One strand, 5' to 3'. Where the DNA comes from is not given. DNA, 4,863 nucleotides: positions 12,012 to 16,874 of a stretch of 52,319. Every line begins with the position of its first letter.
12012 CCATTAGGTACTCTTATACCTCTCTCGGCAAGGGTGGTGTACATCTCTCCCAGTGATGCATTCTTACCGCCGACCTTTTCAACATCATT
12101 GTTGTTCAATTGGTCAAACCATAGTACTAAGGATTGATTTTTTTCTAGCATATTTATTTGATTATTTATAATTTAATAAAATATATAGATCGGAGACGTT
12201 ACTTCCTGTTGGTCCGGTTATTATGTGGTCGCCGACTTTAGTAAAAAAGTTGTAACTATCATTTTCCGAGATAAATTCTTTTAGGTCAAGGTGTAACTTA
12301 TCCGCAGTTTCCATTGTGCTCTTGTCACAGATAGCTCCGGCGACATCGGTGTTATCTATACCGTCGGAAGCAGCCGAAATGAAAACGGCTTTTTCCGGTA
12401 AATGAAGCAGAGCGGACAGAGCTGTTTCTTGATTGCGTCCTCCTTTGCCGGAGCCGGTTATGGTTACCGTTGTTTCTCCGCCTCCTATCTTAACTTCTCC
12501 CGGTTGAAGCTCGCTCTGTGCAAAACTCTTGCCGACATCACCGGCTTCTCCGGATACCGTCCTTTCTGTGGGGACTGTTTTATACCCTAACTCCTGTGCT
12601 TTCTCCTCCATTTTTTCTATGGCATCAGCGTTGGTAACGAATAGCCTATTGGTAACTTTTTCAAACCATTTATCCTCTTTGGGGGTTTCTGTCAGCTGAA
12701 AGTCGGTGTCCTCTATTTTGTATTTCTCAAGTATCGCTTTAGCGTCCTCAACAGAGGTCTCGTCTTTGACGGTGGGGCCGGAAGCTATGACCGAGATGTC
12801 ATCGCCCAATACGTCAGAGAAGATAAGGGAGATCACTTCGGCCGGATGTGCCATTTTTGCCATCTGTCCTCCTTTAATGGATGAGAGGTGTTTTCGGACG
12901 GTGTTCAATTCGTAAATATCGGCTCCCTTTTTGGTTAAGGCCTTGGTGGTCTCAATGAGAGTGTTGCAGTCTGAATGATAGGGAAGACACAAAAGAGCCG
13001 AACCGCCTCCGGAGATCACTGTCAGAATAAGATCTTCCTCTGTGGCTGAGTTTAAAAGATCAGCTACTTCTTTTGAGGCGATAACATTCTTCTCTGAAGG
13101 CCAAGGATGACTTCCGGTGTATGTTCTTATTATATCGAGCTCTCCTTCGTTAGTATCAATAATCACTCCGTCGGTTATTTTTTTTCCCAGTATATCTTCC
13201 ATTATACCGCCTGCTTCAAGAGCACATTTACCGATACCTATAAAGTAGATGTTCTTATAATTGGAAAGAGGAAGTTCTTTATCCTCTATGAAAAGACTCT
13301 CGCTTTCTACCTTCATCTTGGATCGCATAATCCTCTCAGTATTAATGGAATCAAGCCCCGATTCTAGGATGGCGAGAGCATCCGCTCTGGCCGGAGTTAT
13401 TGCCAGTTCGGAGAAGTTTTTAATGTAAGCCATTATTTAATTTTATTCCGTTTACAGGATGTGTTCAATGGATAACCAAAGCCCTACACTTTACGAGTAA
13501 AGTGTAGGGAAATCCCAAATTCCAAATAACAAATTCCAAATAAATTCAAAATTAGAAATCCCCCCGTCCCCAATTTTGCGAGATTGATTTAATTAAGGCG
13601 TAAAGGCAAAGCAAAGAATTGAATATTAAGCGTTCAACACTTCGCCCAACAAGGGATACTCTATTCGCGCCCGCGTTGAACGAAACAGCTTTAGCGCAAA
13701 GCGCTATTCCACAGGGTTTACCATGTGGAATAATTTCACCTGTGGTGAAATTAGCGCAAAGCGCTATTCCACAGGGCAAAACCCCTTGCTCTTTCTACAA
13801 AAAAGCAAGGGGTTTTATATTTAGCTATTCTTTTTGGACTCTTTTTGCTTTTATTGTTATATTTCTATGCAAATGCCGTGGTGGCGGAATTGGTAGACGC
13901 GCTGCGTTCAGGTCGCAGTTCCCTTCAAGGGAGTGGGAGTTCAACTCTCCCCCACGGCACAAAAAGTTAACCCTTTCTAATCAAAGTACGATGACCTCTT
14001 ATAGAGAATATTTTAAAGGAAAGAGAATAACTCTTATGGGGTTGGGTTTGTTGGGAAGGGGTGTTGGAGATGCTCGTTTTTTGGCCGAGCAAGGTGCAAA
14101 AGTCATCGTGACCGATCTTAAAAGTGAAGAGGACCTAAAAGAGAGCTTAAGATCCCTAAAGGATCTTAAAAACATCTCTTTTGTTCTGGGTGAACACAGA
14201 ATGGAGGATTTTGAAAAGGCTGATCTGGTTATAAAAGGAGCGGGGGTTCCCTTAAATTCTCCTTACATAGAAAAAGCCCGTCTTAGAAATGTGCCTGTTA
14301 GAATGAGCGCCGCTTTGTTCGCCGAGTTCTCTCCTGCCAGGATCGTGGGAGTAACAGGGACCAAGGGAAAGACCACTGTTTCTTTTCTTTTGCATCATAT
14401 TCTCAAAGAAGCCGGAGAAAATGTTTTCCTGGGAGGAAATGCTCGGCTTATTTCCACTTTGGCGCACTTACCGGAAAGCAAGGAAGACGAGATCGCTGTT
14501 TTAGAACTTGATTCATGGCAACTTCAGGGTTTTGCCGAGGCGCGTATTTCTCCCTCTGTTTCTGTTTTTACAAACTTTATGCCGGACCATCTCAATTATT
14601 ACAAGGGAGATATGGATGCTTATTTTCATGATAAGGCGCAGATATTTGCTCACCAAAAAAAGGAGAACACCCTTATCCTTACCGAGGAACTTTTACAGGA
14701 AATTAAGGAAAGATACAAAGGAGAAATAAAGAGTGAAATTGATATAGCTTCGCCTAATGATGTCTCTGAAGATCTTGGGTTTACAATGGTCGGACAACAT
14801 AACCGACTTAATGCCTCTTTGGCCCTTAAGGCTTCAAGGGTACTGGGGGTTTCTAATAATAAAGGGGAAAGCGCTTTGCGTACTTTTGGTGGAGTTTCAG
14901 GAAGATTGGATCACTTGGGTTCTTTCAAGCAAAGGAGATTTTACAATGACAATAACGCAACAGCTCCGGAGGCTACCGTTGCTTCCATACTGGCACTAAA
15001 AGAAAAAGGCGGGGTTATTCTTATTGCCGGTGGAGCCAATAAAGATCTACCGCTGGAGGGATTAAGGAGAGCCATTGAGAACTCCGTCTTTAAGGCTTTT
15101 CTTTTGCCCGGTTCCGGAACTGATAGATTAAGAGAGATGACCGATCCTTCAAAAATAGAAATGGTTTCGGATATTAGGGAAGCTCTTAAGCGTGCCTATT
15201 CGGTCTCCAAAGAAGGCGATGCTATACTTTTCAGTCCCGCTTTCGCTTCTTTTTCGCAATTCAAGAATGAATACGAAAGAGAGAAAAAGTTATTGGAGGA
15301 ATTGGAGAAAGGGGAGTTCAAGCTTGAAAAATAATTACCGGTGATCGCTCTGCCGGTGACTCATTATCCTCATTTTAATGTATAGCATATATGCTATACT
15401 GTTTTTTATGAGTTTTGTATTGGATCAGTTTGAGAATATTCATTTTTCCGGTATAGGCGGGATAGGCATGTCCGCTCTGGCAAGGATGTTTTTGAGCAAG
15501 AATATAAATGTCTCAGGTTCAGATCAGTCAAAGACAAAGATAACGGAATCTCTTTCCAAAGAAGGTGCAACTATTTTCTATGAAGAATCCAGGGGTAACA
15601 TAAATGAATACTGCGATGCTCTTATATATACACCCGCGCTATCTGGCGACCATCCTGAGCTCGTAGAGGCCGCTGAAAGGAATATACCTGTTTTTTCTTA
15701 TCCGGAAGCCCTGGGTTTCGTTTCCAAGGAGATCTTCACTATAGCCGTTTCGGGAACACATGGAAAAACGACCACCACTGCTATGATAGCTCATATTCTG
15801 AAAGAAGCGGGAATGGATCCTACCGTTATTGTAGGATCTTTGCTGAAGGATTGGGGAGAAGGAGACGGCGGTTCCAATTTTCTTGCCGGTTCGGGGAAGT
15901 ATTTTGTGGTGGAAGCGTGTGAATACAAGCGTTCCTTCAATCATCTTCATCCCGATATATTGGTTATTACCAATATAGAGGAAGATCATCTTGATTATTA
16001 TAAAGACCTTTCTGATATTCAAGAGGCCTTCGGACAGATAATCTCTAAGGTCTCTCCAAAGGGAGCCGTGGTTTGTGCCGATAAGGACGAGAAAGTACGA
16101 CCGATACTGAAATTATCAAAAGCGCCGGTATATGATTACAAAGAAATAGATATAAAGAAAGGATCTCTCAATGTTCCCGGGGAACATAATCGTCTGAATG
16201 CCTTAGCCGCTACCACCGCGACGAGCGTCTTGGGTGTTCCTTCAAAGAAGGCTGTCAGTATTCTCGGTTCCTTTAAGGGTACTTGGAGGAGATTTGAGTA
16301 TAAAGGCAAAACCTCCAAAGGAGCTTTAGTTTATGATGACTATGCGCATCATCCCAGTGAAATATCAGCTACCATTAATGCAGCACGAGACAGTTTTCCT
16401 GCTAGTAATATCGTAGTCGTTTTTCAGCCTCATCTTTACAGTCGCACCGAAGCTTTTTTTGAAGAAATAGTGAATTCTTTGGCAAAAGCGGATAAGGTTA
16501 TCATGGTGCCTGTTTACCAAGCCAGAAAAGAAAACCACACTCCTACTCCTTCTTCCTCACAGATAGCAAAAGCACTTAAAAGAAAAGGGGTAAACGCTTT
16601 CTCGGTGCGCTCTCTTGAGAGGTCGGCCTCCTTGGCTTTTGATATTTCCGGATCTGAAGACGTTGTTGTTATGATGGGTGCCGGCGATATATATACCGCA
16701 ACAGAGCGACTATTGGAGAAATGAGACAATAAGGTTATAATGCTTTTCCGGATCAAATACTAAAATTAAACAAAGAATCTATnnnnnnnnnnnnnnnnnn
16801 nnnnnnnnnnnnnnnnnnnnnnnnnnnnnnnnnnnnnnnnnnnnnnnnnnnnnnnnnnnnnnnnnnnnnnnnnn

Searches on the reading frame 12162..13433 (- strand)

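Call 53: search_protein_families(library=pfam, proteins=[window:12162-13433:-], max_evalue=0.00001)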
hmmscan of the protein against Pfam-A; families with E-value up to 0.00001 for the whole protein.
window:12162-13433:- (423 aa): 2 families
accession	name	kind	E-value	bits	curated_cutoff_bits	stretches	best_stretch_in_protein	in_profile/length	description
PF13660.11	DUF4147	-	1.1e-66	225.1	23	1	19-242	2-224/234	Domain of unknown function (DUF4147)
PF05161.18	MOFRL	-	2.8e-33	114.7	28.3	1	316-415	4-106/106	MOFRL family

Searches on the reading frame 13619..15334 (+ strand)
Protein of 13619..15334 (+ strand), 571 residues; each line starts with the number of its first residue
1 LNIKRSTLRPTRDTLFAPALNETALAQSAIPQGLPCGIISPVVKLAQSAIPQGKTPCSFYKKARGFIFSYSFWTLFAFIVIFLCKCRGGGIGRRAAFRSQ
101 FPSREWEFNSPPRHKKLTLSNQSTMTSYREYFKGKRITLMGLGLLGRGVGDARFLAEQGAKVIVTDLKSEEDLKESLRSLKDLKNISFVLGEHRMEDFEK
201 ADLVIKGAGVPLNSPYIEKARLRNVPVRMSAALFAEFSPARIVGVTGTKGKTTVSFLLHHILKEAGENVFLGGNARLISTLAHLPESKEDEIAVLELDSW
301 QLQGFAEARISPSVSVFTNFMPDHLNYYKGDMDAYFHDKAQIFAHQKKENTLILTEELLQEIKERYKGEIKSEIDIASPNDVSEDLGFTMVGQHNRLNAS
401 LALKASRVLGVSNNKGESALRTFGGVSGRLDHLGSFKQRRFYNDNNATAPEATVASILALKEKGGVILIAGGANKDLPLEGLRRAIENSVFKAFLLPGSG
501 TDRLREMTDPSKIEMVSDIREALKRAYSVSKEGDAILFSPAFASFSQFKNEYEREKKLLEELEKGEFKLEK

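Call 54: search_protein_families(library=pfam, proteins=[window:13619-15334:+], max_evalue=0.00001)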
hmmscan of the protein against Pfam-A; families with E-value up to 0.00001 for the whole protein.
window:13619-15334:+ (571 aa): 3 families
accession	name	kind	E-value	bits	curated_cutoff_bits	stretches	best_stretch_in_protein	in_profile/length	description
PF08245.18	Mur_ligase_M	-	1.7e-21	77.5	24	1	245-356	1-123/200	Mur ligase middle domain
PF21799.2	MurD-like_N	-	1.2e-09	38.8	27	1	135-227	1-86/88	Mur ligase MurD-like, N-terminal domain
PF02875.26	Mur_ligase_C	-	2.4e-06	28.8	28.4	0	428-541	1-126/127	Mur ligase, glutamate ligase domain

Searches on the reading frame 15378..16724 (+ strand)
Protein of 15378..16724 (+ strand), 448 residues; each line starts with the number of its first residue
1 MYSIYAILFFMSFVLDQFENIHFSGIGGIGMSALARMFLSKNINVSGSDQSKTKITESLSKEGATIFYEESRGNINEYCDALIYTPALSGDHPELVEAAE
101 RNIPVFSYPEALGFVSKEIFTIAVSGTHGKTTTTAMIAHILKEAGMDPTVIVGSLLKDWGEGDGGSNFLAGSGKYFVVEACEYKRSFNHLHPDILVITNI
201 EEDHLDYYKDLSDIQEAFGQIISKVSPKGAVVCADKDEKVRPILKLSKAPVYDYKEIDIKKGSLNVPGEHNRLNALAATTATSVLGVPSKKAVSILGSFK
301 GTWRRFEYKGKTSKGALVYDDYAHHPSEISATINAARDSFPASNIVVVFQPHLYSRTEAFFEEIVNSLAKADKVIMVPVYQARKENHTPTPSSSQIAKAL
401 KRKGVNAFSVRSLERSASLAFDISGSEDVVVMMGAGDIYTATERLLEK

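Call 54: search_protein_families(library=pfam, proteins=[window:15378-16724:+], max_evalue=0.00001)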
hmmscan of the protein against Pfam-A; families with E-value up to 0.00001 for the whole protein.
window:15378-16724:+ (448 aa): 3 families
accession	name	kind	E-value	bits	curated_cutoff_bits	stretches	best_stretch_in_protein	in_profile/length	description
PF08245.18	Mur_ligase_M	-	4e-24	86.1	24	1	124-254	1-145/200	Mur ligase middle domain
PF01225.30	Mur_ligase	-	1e-22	80.8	21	1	20-114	1-89/95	Mur ligase family, catalytic domain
PF02875.26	Mur_ligase_C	-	5.1e-22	79.5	28.4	1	304-436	1-127/127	Mur ligase, glutamate ligase domain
